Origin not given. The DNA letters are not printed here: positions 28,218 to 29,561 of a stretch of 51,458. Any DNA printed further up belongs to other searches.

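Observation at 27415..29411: dNMP kinase plus a second P-loop kinase and a 334-347-aa orphan next to the hydroxymethylase: candidate hypermodification module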

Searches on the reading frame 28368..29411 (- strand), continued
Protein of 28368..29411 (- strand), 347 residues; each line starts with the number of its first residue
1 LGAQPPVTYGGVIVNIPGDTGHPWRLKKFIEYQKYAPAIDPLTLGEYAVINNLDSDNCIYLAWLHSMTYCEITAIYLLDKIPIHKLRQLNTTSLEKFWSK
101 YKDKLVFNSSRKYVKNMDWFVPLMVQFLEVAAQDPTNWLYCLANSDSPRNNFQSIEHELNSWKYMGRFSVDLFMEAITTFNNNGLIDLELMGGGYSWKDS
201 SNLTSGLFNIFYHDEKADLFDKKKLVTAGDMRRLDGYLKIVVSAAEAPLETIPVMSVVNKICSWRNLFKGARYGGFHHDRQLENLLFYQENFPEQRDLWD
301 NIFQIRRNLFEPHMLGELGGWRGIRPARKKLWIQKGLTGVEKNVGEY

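Call 57: find_encoding_contigs(protein=P0001, flank=10000, max_places=2)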
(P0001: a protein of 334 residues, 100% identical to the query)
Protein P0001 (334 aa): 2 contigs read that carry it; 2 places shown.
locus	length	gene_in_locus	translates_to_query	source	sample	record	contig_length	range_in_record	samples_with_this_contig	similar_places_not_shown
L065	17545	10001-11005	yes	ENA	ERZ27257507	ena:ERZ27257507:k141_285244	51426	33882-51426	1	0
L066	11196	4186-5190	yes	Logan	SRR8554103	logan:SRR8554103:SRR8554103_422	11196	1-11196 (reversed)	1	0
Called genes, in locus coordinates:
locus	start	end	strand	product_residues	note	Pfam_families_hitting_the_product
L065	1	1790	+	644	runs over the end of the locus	PF08706:D5_N, PF19263:DUF5906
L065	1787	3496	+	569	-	PF01612:DNA_pol_A_exo1, PF13482:RNase_H_2 (weak), PF00476:DNA_pol_A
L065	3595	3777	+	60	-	-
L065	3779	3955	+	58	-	-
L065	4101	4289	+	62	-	-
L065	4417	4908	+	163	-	-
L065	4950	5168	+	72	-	-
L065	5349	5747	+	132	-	-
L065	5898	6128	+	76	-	-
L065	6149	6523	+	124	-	-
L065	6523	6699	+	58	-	-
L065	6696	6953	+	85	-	-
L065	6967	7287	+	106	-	-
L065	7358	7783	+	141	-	-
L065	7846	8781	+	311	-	PF12705:PDDEXK_1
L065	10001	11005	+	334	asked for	-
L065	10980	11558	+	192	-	PF18748:HMUDK_HMUD1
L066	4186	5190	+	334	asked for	-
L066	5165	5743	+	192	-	PF18748:HMUDK_HMUD1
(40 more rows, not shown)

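Call 58: find_encoding_contigs(protein=P0037, flank=10000, max_places=2)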
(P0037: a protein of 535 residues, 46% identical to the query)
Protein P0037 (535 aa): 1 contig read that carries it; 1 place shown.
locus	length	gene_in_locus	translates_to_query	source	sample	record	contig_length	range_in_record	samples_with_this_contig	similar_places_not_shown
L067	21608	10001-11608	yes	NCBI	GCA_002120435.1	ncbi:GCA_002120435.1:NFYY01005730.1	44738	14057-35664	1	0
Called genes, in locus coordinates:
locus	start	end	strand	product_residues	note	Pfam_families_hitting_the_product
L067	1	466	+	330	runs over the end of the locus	PF18723:HMUDK_hel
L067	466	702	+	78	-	-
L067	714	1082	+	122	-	-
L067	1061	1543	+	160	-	PF00383:dCMP_cyt_deam_1, PF14437:MafB19-deam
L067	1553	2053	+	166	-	-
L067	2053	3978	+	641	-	PF08706:D5_N, PF19263:DUF5906, PF02257:RFX_DNA_binding (faint)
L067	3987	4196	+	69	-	-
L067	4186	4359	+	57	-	-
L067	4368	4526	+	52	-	-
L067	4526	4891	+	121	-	-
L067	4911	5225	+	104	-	-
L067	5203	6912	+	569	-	PF01612:DNA_pol_A_exo1, PF13482:RNase_H_2 (weak), PF00476:DNA_pol_A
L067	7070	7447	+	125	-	-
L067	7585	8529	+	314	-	PF12705:PDDEXK_1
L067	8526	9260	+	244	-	PF13479:AAA_24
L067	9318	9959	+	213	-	PF05037:DUF669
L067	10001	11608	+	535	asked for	PF18748:HMUDK_HMUD1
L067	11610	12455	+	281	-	PF13489:Methyltransf_23, PF13649:Methyltransf_25, PF13847:Methyltransf_31, PF08241:Methyltransf_11, PF08242:Methyltransf_12 (weak)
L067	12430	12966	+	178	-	-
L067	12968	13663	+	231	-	PF00303:Thymidylat_synt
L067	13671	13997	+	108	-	-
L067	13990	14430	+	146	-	-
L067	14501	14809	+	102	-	-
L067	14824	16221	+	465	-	PF00176:SNF2-rel_dom, PF04851:ResIII (weak), PF00271:Helicase_C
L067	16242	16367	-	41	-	-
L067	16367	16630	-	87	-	-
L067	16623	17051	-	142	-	-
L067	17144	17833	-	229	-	-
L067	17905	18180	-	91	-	-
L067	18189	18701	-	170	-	-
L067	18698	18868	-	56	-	-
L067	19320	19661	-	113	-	-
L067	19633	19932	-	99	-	-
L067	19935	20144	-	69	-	PF16945:Phage_r1t_holin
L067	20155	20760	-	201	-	PF08291:Peptidase_M15_3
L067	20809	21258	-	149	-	PF02839:CBM_5_12 (weak)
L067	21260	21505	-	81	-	-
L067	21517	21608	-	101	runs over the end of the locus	-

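Call 76: search_protein_families(library=pfam, proteins=[L024:9399-10007:+, L024:11002-11490:+, L024:11471-12274:+, L024:13390-14553:+, L024:7408-8205:+, L034:7099-8505:+, L034:8546-9964:+, L034:11963-12535:+, L034:12537-14042:+, L034:5661-6755:+], max_evalue=0.01)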
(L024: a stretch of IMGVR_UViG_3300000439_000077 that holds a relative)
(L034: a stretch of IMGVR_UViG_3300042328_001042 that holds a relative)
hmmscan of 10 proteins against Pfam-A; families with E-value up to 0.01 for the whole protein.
L024:9399-10007:+ (202 aa): 1 family
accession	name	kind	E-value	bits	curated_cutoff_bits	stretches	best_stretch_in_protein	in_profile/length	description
PF02195.25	ParB_N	-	0.00017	22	26.3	1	23-86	20-86/95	ParB N-terminal domain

L024:11002-11490:+ (162 aa): 4 families
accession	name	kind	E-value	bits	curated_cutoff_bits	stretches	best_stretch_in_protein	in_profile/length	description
PF04851.21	ResIII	-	0.00022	21.6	22.5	1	3-94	25-114/164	Type III restriction enzyme, res subunit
PF01926.29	MMR_HSR1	-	0.0022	18.5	21.9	1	4-59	2-52/113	50S ribosome-binding GTPase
PF07693.20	KAP_NTPase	-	0.0054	16.5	20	1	3-134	22-136/293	KAP family P-loop domain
PF03205.20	MobB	-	0.009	16.3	26.6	0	4-36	2-33/133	Molybdopterin guanine dinucleotide synthesis protein B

L024:11471-12274:+ (267 aa): 1 family
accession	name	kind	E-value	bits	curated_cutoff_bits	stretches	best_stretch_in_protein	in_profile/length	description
PF12851.13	Tet_JBP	-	1.1e-07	31.6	34.9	1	117-256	23-161/164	Oxygenase domain of the 2OGFeDO superfamily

L024:13390-14553:+ (387 aa): 2 families
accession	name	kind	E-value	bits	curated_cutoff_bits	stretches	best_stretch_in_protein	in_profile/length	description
PF01555.25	N6_N4_Mtase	-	2.6e-14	54.1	26.7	1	268-370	122-220/221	DNA methylase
PF02195.25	ParB_N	-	0.00053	20.4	26.3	1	19-73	18-77/95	ParB N-terminal domain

L024:7408-8205:+ (265 aa): 1 family
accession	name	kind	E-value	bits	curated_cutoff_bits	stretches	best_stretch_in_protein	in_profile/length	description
PF07120.17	DUF1376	-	6.2e-23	81.4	30.1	1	28-111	1-85/86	Protein of unknown function (DUF1376)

L034:7099-8505:+ (468 aa): 7 families
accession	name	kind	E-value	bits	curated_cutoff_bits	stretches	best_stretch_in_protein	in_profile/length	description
PF03796.21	DnaB_C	-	1.7e-19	70.6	27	1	178-390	9-218/255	DnaB-like helicase C terminal domain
PF13481.12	AAA_25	-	4e-10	40.1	27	1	166-355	10-193/195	AAA domain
PF06745.19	ATPase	-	9.6e-08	32.1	26.6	1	178-247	8-76/231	KaiC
PF19044.6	P-loop_TraG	-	0.00029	20.1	25.8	1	171-229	11-69/413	TraG P-loop domain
PF04851.21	ResIII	-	0.0022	18.4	22.5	0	188-240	22-73/164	Type III restriction enzyme, res subunit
PF25199.1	nSTAND_NTPase5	-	0.004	17.4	34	0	187-229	39-82/145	Novel STAND NTPase 5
PF00772.26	DnaB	-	0.0064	17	23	0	6-79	7-80/103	DnaB-like helicase N terminal domain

L034:8546-9964:+ (472 aa): 1 family
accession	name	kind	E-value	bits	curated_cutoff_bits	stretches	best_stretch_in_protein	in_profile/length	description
PF12851.13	Tet_JBP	-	2e-24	86.1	34.9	1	234-380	17-164/164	Oxygenase domain of the 2OGFeDO superfamily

L034:11963-12535:+ (190 aa): 9 families
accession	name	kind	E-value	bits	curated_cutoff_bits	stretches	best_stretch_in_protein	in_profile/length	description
PF18751.7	Ploopntkinase3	-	4.9e-08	33.2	27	1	13-161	4-159/187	P-loop Nucleotide Kinase3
PF13238.12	AAA_18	-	1.1e-07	32.8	29.4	1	15-144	1-118/128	AAA domain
PF01712.25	dNK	-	7.1e-06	26.3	27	1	115-169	122-179/203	Deoxynucleoside kinase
PF13671.12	AAA_33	-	0.00021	22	27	1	15-143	2-124/143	AAA domain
PF13401.12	AAA_22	-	0.00065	20.5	27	1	12-37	5-30/130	AAA domain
PF13479.12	AAA_24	-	0.00086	19.6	27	0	12-81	2-43/195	AAA domain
PF20720.3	nSTAND3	-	0.0044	17.2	27.2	0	12-43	17-48/155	Novel STAND NTPase 3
PF13086.12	AAA_11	-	0.006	16.8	27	1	13-57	18-67/257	AAA domain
PF00931.28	NB-ARC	-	0.0098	15.6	23.5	0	10-35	17-41/248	NB-ARC domain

L034:12537-14042:+ (501 aa): 0 families

L034:5661-6755:+ (364 aa): 2 families
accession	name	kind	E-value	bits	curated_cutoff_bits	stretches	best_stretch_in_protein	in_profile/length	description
PF21134.2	T4_UVSX_C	-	9.3e-19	67.8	27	1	268-326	1-63/65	Bacteriophage T4, Recombination and repair protein, C-terminal domain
PF00154.27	RecA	-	4.3e-05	23.6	27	1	30-265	32-261/262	recA bacterial DNA recombination protein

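Call 77: search_protein_families(library=pfam, proteins=[L021:8668-9933:+, L021:11013-11618:+, L021:11860-13335:+, L021:6854-7795:+, L022:8473-9777:+, L022:10538-11812:+, L022:11846-13321:+, L045:1720-2253:+, L045:2225-3019:+, L045:3411-4613:+], max_evalue=0.01)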
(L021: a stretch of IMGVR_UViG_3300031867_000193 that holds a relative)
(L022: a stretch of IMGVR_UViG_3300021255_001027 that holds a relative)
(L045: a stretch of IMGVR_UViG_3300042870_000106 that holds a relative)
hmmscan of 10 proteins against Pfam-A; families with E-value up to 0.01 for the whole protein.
L021:8668-9933:+ (421 aa): 1 family
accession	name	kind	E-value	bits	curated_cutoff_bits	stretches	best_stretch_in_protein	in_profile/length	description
PF04055.27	Radical_SAM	-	0.00028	21.6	29.5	1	25-183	4-140/166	Radical SAM superfamily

L021:11013-11618:+ (201 aa): 6 families
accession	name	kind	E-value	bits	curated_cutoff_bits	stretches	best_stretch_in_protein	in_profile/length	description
PF13671.12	AAA_33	-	0.00092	20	27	0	8-27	1-20/143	AAA domain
PF06414.18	Zeta_toxin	-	0.0024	17.8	22.3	0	102-151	98-146/199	Zeta toxin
PF00005.33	ABC_tran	-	0.0033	18.5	25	1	3-28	8-33/137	ABC transporter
PF25201.1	nSTAND6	-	0.0043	17.5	27.7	0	4-28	16-40/148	Novel STAND NTPase 6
PF18748.7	HMUDK_HMUD1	-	0.0074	16.2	27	0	11-151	22-150/196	5-hmdU DNA kinase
PF03698.18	UPF0180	-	0.0096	16.5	25.4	0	114-197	8-74/77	Uncharacterised protein family (UPF0180)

L021:11860-13335:+ (491 aa): 4 families
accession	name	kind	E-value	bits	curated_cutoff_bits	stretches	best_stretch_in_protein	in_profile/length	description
PF01068.26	DNA_ligase_A_M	-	7.4e-24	85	26.2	1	209-390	19-204/204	ATP dependent DNA ligase domain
PF14743.12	DNA_ligase_OB_2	-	8.2e-10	39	28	1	404-481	1-64/66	DNA ligase OB-like domain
PF09414.15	RNA_ligase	-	5.2e-06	27.2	27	1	210-390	1-171/171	RNA ligase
PF22227.1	DNA_pol3_gamma_R_C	-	0.004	18.1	26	0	15-44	13-42/84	DNA polymerase III gamma subunit-related, C-terminal domain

L021:6854-7795:+ (313 aa): 4 families
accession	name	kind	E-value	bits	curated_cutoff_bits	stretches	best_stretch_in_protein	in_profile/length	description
PF13155.12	Toprim_2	-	1.2e-07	32.4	22.1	1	213-285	1-79/88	Toprim-like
PF13662.12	Toprim_4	-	0.001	19.7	25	1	211-282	2-84/85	Toprim domain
PF08275.17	DNAG_N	-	0.0033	18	26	1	144-206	70-126/128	DNA primase catalytic core, N-terminal domain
PF01751.28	Toprim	-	0.0043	17.6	23.1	0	213-269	3-77/96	Toprim domain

L022:8473-9777:+ (434 aa): 1 family
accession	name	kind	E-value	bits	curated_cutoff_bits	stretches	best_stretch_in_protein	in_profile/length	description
PF04055.27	Radical_SAM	-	0.00045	20.9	29.5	1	30-210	4-162/166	Radical SAM superfamily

L022:10538-11812:+ (424 aa): 2 families
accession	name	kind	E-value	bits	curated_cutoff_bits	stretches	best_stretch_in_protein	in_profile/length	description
PF03237.21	Terminase_6N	-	1.8e-11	44.6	22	1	72-220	53-209/215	Terminase large subunit, T4likevirus-type, N-terminal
PF04466.19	Terminase_3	-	0.0012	18.9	23.2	1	117-209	98-200/201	Phage terminase large subunit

L022:11846-13321:+ (491 aa): 1 family
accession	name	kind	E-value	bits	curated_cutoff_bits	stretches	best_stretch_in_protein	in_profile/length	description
PF05133.19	SPP1_portal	-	4.3e-32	112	25.5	1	64-451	12-413/416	Phage portal protein, SPP1 Gp6-like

L045:1720-2253:+ (177 aa): 4 families
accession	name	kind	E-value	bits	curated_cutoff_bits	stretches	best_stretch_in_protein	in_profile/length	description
PF01712.25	dNK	-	0.00049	20.3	27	0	80-163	106-194/203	Deoxynucleoside kinase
PF13555.12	AAA_29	-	0.001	19.2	27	1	3-24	19-40/61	P-loop containing region of AAA domain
PF03193.22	RsgA_GTPase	-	0.0046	17.2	30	0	5-26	105-126/174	RsgA GTPase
PF13238.12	AAA_18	-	0.0063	17.4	29.4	0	10-118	2-114/128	AAA domain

L045:2225-3019:+ (264 aa): 1 family
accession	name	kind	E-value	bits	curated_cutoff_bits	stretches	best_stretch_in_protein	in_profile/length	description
PF12851.13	Tet_JBP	-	6.4e-12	45.4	34.9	1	118-254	25-161/164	Oxygenase domain of the 2OGFeDO superfamily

L045:3411-4613:+ (400 aa): 2 families
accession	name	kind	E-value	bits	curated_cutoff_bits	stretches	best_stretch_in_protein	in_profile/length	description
PF17288.8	Terminase_3C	-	1.2e-16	61.9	26.7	1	246-381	1-151/155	Terminase RNAseH like domain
PF04466.19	Terminase_3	-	4.9e-14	52.8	23.2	1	24-198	1-189/201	Phage terminase large subunit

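Call 82: search_protein_families(library=ncbifam, proteins=[window:28368-29372:-, L013:11630-12055:+, L016:11633-11920:+], max_evalue=0.01)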
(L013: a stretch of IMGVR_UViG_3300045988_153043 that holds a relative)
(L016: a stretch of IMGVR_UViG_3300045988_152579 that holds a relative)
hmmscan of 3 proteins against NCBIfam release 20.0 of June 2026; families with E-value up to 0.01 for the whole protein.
window:28368-29372:- (334 aa): 0 families

L013:11630-12055:+ (141 aa): 5 families
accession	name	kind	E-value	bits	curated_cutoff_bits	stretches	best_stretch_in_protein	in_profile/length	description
TIGR00576.1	dut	superfamily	2.5e-17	62.9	102.55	1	23-139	24-142/143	dUTP diphosphatase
NF001862.0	PRK00601.1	equivalog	2e-16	59.9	103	1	5-140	10-149/150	dUTP diphosphatase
NF010561.0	PRK13956.1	equivalog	1.9e-08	34.3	223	1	23-139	29-146/147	dUTP diphosphatase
TIGR02274.1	dCTP_deam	equivalog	0.0043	16.8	92.8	1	28-115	69-154/180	dCTP deaminase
NF002598.0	PRK02253.1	equivalog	0.01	15.4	130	0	41-118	80-153/167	deoxyuridine 5'-triphosphate nucleotidohydrolase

L016:11633-11920:+ (95 aa): 0 families

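Call 110: search_protein_representatives(alignment_id=A1)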
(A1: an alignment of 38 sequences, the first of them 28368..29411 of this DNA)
Query: 38 sequences, 335 profile positions. Proteins with E-value up to 0.001 (for the whole library): 375; up to 1e-10: 181; up to 1e-30: 97. The best 150 are listed.
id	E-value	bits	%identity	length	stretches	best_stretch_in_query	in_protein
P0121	5.0e-146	502.8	-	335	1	1-333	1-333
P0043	1.0e-143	495.2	-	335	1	1-332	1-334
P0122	8.7e-142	488.9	-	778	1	3-333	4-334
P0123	1.9e-137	474.6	-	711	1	4-333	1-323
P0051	3.4e-137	473.8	-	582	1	4-332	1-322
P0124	9.9e-137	472.2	-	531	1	1-333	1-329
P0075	1.7e-134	464.9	-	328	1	4-332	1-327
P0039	5.2e-131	453.5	-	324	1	4-326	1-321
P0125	1.1e-126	439.3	-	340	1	2-332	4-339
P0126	1.4e-122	425.7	-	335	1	4-331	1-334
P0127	3.3e-112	391.6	-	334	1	4-333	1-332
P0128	7.8e-111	387.1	-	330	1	4-333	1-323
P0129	2.9e-107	375.4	-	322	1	1-332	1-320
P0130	2.1e-106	372.5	-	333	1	4-332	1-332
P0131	2.7e-104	365.6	-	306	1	4-332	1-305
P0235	2.3e-22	96.3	-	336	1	15-327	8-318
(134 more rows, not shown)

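Call 112: search_protein_families(library=pfam, alignment_id=A6, max_evalue=0.001)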
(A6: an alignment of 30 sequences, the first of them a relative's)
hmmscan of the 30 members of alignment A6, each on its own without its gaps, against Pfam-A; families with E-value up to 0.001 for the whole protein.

A. member 1, P0235 (336 aa): 1 family
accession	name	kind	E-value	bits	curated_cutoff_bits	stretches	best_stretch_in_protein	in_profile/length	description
PF18724.6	ADDT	-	3.1e-18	66.8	26.2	1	23-249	4-227/232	Amino acid:DNA transferase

B. families by the number of members that match (of 30 scanned): 2 families
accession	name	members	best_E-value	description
PF18724.6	ADDT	19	4.2e-23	Amino acid:DNA transferase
PF18746.6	aGPT-Pplase3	4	3e-05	Alpha-glutamyl/putrescinyl thymine pyrophosphorylase clade 3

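Call 123: find_related_loci(query=A1, collection=genome_contigs, flank=5000)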
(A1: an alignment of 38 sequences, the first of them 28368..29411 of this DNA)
Query A1 (347 aa) in genome_contigs; peptide patterns used: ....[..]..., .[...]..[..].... (x = any residue, [..] = any of these).
59 stretches matched a pattern; 3 encode a relative of the query (tblastn E <= 1e-3); 3 distinct loci.
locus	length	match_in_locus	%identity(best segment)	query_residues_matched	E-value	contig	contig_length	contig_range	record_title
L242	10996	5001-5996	43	13-344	1e-78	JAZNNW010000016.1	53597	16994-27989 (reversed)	MAG: Candidatus Avilachnospira sp. isolate T1900044653_TS20190119.MAGScoT_cleanbin_000061 SGB_1456_k141_2057859, whole g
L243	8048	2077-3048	41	13-342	1e-74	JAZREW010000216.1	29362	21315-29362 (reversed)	MAG: Acutalibacteraceae bacterium isolate T1900045498_YK20190192.MAGScoT_cleanbin_000012 SGB_7461_k141_1908892, whole ge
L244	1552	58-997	38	13-331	5e-45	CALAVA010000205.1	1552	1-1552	MAG TPA_asm: uncultured Bacteroidales bacterium isolate ERR1278072_bin.9_CONCOCT_v1.1_MAG genome assembly, contig: ERZ84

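Call 125: fold_search(model_id=the predicted structure, library=viral)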
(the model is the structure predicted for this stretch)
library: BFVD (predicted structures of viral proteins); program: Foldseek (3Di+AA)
matches with E <= 10: 63; with E <= 0.001: 9
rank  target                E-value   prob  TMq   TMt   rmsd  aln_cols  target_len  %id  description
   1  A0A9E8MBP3            1.0e-25  1.00  0.90  0.50   1.5       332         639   44  (no name in the UniProt tables at hand)
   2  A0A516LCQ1            5.4e-10  1.00  0.70  0.83   3.5       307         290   21  (no name in the UniProt tables at hand)
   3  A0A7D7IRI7            1.9e-09  1.00  0.70  0.69   3.8       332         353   19  (no name in the UniProt tables at hand)
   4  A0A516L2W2            2.4e-08  1.00  0.69  0.67   4.0       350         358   17  (no name in the UniProt tables at hand)
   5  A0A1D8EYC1            6.7e-08  1.00  0.76  0.52   3.8       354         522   15  Amino acid:DNA transferase domain-containing protein [Mycobacterium phage Fortunato]
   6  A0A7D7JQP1            1.7e-07  1.00  0.68  0.61   4.5       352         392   14  (no name in the UniProt tables at hand)
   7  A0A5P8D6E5            3.3e-06  1.00  0.64  0.74   4.1       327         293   14  Amino acid:DNA transferase domain-containing protein [Mycobacterium phage LilMcDreamy]
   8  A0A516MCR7            1.7e-05  1.00  0.65  0.71   3.2       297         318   14  (no name in the UniProt tables at hand)
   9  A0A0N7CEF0            1.8e-04  1.00  0.54  0.63   4.4       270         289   18  Amino acid:DNA transferase domain-containing protein [Salmonella phage 38]
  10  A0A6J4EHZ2            1.7e-03  1.00  0.56  0.35   9.7       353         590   14  (no name in the UniProt tables at hand)
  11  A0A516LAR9            6.7e-02  1.00  0.43  0.57   6.6       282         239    9  (no name in the UniProt tables at hand)
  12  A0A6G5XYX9            2.3e-01  0.91  0.41  0.46   7.6       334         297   11  (no name in the UniProt tables at hand)
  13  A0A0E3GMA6            3.7e-01  0.95  0.49  0.58   6.2       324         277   11  (no name in the UniProt tables at hand)
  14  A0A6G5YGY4            1.1e+00  0.03  0.11  0.11  21.5       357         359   11  (no name in the UniProt tables at hand)
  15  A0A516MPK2            1.6e+00  0.06  0.14  0.11  17.1       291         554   11  (no name in the UniProt tables at hand)
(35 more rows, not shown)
